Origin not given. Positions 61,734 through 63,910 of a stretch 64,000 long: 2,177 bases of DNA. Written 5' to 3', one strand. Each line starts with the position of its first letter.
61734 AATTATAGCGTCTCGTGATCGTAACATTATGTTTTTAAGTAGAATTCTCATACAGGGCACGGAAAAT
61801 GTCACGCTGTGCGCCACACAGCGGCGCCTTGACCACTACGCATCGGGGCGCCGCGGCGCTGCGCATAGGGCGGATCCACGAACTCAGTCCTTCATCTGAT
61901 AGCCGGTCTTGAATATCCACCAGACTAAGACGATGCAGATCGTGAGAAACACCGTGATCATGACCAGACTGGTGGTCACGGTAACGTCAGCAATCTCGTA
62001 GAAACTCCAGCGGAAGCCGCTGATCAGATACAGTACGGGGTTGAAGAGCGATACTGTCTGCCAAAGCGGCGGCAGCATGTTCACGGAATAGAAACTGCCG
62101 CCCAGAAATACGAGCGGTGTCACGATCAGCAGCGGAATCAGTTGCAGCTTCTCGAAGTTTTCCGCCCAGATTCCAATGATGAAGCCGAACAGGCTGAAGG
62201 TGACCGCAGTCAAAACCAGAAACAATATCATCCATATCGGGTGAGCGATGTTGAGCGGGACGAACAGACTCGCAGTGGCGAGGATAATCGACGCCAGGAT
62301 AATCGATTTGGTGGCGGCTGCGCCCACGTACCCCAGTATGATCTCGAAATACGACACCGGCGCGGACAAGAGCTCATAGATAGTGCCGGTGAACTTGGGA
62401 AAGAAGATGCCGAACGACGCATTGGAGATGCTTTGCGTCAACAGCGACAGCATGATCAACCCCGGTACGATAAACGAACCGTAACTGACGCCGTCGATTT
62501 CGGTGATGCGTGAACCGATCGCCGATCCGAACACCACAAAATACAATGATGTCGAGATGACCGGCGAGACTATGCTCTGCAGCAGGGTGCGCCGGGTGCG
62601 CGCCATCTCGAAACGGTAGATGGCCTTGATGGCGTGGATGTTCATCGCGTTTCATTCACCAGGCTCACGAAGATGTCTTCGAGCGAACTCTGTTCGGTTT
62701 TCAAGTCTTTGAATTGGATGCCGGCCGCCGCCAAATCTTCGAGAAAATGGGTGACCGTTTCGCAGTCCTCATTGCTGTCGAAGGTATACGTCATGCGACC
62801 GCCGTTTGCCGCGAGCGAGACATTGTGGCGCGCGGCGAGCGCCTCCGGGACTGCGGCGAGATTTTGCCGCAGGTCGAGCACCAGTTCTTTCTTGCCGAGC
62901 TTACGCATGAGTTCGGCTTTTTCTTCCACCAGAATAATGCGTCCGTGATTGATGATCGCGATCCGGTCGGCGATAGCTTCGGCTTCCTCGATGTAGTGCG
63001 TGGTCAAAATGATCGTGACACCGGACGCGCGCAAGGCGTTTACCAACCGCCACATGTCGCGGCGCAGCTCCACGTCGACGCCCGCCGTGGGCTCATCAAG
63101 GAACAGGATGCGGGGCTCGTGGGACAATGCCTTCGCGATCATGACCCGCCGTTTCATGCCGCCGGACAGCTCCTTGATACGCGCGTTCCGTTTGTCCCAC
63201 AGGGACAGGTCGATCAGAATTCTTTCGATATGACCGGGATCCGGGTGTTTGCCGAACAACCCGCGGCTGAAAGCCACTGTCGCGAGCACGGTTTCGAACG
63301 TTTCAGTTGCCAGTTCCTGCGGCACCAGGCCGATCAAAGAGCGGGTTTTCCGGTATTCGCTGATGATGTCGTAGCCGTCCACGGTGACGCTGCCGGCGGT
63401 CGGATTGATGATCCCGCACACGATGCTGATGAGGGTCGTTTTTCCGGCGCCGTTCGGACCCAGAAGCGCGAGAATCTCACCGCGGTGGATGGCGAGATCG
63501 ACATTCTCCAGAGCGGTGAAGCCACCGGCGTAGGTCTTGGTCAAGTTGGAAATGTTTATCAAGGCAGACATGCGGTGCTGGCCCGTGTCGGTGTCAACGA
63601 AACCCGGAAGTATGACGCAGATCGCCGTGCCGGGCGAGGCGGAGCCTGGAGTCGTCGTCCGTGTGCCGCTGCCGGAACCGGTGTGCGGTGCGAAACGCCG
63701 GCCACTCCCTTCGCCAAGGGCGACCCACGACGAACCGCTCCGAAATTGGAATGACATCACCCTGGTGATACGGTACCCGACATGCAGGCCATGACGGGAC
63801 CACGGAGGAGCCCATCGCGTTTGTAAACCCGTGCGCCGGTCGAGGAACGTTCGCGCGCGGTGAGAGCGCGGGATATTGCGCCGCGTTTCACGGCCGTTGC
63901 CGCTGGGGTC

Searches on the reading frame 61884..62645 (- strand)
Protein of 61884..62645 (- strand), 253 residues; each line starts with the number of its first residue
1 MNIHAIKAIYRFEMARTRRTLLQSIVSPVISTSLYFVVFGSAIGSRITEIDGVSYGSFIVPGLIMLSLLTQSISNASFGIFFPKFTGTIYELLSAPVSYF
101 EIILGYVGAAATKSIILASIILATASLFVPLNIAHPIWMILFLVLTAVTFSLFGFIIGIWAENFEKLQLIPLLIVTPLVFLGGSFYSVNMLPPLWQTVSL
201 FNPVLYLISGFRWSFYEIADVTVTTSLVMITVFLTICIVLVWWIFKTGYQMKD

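Call 93: search_protein_families(library=pfam, proteins=[window:61884-62645:-], max_evalue=0.0001)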
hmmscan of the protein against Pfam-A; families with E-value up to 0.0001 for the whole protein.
window:61884-62645:- (253 aa): 2 families
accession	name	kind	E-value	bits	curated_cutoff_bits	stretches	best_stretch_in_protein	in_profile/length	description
PF01061.29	ABC2_membrane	-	2.2e-33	116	26.9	1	5-216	2-211/211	ABC-2 type transporter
PF12698.13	ABC2_membrane_3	-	9.8e-09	35.2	31.6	1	53-243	158-347/347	ABC-2 family transporter protein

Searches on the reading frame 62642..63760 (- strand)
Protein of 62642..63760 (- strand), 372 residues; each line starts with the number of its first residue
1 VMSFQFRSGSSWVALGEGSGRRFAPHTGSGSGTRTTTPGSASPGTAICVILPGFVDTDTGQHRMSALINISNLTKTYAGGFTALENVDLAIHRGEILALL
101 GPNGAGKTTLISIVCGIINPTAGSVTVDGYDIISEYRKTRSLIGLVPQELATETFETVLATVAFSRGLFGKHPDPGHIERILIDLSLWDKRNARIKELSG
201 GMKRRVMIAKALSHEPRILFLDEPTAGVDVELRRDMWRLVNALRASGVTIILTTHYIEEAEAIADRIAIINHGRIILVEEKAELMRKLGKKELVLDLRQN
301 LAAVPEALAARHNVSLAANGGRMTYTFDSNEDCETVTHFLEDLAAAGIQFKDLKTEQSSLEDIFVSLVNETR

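Call 93: search_protein_families(library=pfam, proteins=[window:62642-63760:-], max_evalue=0.0001)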
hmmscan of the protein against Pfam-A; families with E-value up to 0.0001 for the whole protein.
window:62642-63760:- (372 aa): 3 families
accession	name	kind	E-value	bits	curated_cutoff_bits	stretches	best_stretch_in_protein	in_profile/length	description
PF00005.33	ABC_tran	-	1.7e-33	116.6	25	1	84-226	1-137/137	ABC transporter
PF13304.12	AAA_21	-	1.9e-10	41.8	27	1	189-255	229-298/304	AAA domain, putative AbiEii toxin, Type IV TA system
PF00004.35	AAA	-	4.2e-05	24.4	21.2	0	98-231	2-73/131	ATPase family associated with various cellular activities (AAA)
